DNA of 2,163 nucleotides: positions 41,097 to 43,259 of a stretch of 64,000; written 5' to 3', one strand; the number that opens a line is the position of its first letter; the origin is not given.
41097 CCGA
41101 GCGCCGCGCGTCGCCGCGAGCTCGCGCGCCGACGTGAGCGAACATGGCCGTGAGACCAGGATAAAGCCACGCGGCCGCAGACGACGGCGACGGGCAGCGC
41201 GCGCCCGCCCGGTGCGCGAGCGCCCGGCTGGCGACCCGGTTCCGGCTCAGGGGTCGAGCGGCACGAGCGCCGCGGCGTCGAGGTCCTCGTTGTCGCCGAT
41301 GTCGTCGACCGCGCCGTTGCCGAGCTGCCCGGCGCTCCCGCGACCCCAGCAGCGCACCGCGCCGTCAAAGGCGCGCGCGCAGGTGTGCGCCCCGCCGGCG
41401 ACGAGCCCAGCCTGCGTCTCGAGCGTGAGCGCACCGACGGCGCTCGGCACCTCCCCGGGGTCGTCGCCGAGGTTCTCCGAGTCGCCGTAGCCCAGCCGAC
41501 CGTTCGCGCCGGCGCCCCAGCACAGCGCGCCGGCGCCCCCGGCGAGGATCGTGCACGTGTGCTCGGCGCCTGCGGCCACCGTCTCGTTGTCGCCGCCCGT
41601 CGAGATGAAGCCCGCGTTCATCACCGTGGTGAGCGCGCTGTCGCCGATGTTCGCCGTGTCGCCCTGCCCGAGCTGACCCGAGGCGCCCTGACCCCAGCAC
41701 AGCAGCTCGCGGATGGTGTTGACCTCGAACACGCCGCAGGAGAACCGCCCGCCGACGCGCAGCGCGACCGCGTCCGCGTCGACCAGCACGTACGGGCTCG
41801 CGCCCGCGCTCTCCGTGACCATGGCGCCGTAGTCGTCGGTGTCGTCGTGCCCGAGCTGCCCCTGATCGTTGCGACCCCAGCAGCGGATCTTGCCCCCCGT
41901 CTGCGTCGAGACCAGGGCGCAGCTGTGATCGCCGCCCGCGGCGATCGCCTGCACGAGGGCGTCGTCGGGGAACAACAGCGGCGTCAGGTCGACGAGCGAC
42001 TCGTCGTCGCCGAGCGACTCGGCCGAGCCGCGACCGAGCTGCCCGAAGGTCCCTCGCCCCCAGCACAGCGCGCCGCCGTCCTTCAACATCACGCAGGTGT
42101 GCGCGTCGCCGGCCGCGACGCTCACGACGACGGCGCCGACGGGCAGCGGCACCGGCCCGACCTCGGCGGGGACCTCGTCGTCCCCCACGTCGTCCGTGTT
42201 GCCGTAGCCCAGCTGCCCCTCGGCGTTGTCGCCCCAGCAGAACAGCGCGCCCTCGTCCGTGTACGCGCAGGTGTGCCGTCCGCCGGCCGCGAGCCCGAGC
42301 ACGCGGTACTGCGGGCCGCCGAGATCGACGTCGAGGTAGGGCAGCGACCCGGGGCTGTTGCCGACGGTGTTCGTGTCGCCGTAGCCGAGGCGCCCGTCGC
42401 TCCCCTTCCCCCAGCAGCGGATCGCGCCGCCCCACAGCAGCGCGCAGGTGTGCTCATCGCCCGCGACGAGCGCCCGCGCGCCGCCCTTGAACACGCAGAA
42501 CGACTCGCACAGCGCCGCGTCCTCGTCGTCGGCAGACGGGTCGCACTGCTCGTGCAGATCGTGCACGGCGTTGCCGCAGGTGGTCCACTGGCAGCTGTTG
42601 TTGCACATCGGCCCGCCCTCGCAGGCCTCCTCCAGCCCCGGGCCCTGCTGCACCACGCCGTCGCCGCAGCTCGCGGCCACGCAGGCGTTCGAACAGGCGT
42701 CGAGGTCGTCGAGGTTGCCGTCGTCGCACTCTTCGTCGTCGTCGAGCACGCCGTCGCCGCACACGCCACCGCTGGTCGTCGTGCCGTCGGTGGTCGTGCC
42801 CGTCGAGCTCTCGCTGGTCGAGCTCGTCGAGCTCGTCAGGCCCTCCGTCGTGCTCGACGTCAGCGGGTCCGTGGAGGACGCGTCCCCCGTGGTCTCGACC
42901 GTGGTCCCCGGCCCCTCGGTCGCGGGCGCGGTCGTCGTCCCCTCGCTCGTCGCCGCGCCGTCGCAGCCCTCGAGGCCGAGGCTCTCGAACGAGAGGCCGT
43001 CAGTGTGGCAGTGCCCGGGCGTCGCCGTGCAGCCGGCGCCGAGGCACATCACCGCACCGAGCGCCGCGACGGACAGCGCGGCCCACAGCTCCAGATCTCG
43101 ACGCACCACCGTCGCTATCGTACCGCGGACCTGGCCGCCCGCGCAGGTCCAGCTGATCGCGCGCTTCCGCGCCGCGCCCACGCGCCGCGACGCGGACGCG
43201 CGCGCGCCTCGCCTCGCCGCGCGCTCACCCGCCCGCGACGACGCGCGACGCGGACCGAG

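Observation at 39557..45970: Cluster of four secreted repeat-architecture lipoproteins: (GD)19 beta-propeller protein, RCC1/Myxo-Cys-repeat protein, two tandem vWA proteins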

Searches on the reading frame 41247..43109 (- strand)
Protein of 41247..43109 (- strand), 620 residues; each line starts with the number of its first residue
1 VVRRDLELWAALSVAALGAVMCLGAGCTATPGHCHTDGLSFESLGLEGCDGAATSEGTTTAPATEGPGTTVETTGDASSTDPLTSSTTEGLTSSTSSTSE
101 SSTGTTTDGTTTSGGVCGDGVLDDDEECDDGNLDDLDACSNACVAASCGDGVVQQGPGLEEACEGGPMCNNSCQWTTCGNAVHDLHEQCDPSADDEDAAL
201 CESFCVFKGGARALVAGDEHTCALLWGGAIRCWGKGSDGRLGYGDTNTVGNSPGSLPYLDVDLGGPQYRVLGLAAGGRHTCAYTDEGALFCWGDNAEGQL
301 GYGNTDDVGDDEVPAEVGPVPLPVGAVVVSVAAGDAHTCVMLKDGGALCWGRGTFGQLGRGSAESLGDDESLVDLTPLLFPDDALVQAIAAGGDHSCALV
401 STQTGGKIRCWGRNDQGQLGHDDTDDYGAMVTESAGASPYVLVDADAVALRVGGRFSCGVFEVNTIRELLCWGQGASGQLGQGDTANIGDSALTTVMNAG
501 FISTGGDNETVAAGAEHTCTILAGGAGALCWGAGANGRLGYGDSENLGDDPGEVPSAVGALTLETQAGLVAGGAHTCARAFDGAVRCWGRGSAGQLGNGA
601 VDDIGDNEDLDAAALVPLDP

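Call 11: search_protein_families(library=pfam, proteins=[window:41247-43109:-], max_evalue=0.01)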
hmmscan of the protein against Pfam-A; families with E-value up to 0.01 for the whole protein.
window:41247-43109:- (620 aa): 5 families
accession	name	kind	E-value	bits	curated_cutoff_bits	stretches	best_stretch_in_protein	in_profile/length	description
PF25390.1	WD40_RLD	-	3.4e-93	313.3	150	2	273-601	36-335/363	RCC1-like domain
PF13540.12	RCC1_2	-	1.1e-42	143.2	22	5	328-357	1-30/30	Regulator of chromosome condensation (RCC1) repeat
PF00415.24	RCC1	-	7.8e-38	129.3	21.7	4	286-340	1-49/50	Regulator of chromosome condensation (RCC1) repeat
PF25384.1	Alsin_RLD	-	5.5e-08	32.9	100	0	269-302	276-309/405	Alsin RCC1-like domain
PF13948.11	DUF4215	-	1.4e-05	25.7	27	1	116-143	20-46/47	Domain of unknown function (DUF4215)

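Call 12: search_protein_families(library=ncbifam, proteins=[window:41247-43109:-], max_evalue=0.01)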
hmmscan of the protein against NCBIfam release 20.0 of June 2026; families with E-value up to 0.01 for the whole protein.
window:41247-43109:- (620 aa): 1 family
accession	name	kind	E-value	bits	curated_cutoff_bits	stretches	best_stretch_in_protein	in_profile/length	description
TIGR02232.1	myxo_disulf_rpt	repeat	2e-05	24.3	20.8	1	116-143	3-30/38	cysteine-rich acidic repeat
